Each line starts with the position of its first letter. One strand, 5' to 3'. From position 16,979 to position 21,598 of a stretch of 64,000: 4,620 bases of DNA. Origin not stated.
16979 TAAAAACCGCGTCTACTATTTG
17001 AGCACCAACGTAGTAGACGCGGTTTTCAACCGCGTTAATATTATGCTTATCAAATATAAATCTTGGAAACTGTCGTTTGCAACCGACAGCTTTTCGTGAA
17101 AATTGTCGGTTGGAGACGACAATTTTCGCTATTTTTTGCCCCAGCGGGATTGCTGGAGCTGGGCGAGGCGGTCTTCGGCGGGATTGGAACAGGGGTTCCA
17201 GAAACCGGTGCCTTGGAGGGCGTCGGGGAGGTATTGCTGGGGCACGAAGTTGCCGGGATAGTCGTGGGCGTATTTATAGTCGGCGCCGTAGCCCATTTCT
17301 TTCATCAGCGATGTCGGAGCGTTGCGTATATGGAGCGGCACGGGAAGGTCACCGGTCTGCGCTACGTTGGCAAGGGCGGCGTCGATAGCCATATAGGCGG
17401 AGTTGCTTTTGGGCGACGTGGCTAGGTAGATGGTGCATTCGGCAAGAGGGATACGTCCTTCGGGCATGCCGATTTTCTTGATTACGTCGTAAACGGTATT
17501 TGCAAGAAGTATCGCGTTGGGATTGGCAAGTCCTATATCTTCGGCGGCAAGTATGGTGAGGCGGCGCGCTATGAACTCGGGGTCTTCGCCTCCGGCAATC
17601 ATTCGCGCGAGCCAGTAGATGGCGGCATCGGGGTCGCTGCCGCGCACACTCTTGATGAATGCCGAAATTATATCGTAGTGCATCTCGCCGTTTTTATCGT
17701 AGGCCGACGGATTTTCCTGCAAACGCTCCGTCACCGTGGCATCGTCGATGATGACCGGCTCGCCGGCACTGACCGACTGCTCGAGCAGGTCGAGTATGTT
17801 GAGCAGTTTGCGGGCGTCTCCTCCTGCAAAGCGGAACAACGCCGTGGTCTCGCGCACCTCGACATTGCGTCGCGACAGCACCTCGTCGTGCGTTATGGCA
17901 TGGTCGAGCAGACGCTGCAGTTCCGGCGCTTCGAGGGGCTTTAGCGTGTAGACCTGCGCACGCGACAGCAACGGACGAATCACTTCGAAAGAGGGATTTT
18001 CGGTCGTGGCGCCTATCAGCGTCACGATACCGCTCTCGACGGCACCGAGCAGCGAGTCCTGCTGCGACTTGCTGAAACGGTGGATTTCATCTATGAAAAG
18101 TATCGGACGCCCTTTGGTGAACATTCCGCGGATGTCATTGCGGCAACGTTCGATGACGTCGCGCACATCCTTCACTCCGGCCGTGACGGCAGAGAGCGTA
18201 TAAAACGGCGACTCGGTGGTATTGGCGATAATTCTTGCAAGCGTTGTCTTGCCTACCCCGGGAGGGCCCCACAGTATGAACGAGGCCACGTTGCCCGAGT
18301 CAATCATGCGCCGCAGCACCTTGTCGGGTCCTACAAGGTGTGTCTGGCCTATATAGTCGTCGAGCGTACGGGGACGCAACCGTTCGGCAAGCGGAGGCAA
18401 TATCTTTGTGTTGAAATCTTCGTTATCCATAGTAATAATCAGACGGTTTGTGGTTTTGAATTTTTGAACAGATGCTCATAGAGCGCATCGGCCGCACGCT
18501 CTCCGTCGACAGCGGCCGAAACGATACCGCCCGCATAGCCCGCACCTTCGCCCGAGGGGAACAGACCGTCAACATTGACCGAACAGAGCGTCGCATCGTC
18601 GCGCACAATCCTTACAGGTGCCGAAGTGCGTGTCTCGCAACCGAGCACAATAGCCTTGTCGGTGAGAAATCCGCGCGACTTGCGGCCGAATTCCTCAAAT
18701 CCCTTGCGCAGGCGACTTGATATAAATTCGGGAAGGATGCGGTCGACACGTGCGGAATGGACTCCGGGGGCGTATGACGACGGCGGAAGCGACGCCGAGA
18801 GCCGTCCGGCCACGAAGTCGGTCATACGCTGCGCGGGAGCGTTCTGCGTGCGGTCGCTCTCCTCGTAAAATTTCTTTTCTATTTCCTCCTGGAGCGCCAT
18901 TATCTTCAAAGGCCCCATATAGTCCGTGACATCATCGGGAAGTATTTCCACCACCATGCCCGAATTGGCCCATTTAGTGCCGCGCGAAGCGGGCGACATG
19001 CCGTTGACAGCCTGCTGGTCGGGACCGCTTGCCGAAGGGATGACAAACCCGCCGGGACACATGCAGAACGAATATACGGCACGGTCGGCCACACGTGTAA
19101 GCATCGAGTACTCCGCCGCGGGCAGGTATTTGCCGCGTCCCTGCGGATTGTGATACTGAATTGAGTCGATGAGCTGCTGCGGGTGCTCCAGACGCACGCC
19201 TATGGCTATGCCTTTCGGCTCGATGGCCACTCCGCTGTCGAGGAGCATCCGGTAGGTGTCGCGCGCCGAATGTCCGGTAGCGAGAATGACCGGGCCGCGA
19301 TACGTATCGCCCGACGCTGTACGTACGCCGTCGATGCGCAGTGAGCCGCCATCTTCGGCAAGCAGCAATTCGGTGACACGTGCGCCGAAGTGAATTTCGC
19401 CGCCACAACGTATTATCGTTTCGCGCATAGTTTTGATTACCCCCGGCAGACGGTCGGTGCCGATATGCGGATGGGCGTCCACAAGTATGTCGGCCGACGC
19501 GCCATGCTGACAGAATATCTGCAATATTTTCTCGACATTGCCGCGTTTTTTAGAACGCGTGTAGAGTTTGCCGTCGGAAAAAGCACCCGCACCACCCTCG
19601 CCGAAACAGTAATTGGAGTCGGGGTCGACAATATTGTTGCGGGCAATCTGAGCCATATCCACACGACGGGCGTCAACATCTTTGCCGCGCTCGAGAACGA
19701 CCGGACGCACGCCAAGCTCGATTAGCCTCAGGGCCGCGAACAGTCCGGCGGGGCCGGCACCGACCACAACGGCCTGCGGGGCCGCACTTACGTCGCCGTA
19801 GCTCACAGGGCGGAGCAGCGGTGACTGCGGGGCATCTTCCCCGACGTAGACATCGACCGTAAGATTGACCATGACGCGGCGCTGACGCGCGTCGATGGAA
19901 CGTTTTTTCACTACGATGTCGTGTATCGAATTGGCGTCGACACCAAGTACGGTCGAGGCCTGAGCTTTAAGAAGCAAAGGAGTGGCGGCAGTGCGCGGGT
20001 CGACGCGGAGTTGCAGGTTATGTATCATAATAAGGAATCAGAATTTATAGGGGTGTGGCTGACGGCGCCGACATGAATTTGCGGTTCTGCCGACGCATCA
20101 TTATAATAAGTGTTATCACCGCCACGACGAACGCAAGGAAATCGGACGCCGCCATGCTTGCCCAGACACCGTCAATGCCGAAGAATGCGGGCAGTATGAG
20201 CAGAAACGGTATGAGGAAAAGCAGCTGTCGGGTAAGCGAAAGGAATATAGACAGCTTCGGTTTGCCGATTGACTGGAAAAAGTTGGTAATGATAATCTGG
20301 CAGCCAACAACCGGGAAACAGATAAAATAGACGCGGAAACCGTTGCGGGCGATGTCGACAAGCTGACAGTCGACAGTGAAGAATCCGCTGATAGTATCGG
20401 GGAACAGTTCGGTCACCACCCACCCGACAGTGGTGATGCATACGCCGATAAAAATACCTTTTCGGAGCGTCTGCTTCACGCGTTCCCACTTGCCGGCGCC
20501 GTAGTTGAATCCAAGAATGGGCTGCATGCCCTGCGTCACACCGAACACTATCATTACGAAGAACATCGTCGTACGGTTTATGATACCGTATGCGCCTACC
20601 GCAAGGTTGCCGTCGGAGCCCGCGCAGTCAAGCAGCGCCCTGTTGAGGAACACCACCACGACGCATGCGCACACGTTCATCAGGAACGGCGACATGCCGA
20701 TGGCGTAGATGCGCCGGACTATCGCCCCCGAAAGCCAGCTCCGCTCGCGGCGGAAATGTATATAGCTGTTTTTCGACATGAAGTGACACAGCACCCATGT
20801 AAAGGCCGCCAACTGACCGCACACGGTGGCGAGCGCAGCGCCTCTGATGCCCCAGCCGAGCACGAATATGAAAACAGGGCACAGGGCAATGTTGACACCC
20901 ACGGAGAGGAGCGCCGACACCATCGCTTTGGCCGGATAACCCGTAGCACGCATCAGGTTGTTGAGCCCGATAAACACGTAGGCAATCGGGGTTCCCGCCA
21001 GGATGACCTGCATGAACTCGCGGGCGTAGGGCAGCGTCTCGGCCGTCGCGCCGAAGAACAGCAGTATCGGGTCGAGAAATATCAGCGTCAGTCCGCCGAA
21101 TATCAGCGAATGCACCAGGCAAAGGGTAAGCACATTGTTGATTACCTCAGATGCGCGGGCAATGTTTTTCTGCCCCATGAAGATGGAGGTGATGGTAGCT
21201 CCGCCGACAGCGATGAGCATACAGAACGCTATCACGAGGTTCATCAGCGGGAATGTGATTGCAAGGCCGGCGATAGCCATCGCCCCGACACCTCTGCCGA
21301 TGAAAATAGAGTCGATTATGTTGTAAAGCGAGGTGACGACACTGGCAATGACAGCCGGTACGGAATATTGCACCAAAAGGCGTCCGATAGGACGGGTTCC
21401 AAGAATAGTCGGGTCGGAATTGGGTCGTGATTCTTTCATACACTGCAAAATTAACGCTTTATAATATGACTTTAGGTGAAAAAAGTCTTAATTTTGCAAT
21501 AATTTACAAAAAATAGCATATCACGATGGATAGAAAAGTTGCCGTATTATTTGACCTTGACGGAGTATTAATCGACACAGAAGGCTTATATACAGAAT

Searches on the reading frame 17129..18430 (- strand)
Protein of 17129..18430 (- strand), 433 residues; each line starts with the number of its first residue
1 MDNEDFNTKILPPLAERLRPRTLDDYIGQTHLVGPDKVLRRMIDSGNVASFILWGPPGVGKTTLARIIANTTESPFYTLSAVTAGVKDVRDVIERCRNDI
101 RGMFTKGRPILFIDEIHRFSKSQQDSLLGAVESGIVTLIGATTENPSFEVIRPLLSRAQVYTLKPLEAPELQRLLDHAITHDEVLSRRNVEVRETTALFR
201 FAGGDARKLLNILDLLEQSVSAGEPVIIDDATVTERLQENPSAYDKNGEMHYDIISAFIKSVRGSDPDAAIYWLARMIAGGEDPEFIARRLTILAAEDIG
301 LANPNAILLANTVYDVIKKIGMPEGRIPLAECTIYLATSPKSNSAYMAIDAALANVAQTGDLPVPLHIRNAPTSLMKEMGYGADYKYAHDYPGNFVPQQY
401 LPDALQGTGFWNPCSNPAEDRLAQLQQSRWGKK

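Call 61: search_protein_families(library=pfam, proteins=[window:17129-18430:-], max_evalue=0.001)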
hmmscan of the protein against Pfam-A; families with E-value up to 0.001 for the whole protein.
window:17129-18430:- (433 aa): 13 families
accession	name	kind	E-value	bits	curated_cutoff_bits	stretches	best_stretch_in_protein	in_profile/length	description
PF12002.13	MgsA_C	-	1.2e-70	237.2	27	1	264-427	1-164/167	MgsA AAA+ ATPase C terminal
PF16193.11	AAA_assoc_2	-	1.7e-21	76.7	34.3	1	194-263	9-81/81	AAA C-terminal domain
PF00004.35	AAA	-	2e-16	61.1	21.2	1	52-162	2-127/131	ATPase family associated with various cellular activities (AAA)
PF05496.18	RuvB_N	-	7.2e-15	55.5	27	1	18-139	1-116/159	Holliday junction DNA helicase RuvB P-loop domain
PF07728.20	AAA_5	-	1.1e-06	29.1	22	1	51-138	2-97/139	AAA domain (dynein-related subfamily)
PF13173.12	AAA_14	-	2.5e-06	28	27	1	51-170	5-127/129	AAA domain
PF00158.32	Sigma54_activat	-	1.6e-05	25.1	20.2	0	108-145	94-131/168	Sigma-54 interaction domain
PF13401.12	AAA_22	-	2e-05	25.4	27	0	51-78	8-38/130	AAA domain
PF13191.12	AAA_16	-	2.4e-05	25.4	32.6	0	44-74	20-50/167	AAA ATPase domain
PF01078.27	Mg_chelatase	-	0.00017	21.5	20.3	0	50-69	24-43/207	Magnesium chelatase, subunit ChlI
PF13671.12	AAA_33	-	0.00018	22.3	27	0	52-72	3-23/143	AAA domain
PF20720.3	nSTAND3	-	0.00032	20.9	27.2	1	52-95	21-63/155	Novel STAND NTPase 3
PF07726.17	AAA_3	-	0.00077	19.8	27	0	52-146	3-101/131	ATPase family associated with various cellular activities (AAA)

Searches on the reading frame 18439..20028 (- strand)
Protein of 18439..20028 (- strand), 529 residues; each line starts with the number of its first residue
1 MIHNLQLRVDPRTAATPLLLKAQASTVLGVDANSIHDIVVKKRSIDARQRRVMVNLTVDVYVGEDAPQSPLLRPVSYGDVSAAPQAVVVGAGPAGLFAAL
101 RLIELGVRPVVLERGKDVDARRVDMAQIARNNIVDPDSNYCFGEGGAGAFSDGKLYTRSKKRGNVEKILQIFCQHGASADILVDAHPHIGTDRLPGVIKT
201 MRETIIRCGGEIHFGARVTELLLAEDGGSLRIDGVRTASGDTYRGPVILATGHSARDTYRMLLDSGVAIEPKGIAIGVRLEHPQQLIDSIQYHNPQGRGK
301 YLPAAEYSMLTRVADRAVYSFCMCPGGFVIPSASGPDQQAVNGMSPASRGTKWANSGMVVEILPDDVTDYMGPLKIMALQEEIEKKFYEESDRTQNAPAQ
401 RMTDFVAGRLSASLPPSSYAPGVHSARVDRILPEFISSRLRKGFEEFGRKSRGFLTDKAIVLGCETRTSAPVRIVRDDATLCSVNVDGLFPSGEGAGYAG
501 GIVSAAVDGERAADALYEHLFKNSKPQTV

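Call 61: search_protein_families(library=pfam, proteins=[window:18439-20028:-], max_evalue=0.001)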
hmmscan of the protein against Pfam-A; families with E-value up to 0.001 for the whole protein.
window:18439-20028:- (529 aa): 8 families
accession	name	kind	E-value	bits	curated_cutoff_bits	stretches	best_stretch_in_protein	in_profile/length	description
PF21688.3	FAD-depend_C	-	1.6e-67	228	27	1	274-468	2-197/197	FAD-dependent protein, C-terminal domain-like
PF01266.30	DAO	-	2.9e-10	40.6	27.9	1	199-301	153-256/353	FAD dependent oxidoreductase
PF03486.20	HI0933_like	-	7e-06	26.1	50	1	85-253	2-164/244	HI0933-like protein Rossmann domain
PF01494.25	FAD_binding_3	-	2.3e-05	24.2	22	1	86-116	4-34/349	FAD binding domain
PF00890.30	FAD_binding_2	-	0.0001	22.1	20.4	0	86-117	2-33/414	FAD binding domain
PF07992.20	Pyr_redox_2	-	0.00027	20.9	26.1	0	85-126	2-43/291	Pyridine nucleotide-disulphide oxidoreductase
PF13450.12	NAD_binding_8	-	0.00055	20.6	21.9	0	88-118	1-31/68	NAD(P)-binding Rossmann-like domain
PF13738.12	Pyr_redox_3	-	0.00057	19.7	30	1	87-118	1-33/305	Pyridine nucleotide-disulphide oxidoreductase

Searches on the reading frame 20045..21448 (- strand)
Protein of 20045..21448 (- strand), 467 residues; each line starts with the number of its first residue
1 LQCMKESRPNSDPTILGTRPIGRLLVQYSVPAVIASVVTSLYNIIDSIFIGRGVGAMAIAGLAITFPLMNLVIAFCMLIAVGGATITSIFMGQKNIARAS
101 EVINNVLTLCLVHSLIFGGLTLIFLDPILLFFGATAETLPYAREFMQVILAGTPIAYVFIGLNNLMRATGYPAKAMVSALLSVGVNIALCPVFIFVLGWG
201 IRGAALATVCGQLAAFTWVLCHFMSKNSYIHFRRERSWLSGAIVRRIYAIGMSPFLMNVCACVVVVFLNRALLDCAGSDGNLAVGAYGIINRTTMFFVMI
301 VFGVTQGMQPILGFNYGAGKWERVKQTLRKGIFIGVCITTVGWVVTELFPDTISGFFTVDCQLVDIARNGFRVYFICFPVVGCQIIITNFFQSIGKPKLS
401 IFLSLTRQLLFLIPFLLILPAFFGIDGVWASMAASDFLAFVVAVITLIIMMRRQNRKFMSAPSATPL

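Call 61: search_protein_families(library=pfam, proteins=[window:20045-21448:-], max_evalue=0.001)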
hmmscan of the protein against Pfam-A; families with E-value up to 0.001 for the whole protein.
window:20045-21448:- (467 aa): 1 family
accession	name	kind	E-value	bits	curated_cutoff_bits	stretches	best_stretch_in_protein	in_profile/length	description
PF01554.23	MatE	-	8.7e-48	162.5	24.9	2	276-415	20-158/161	MatE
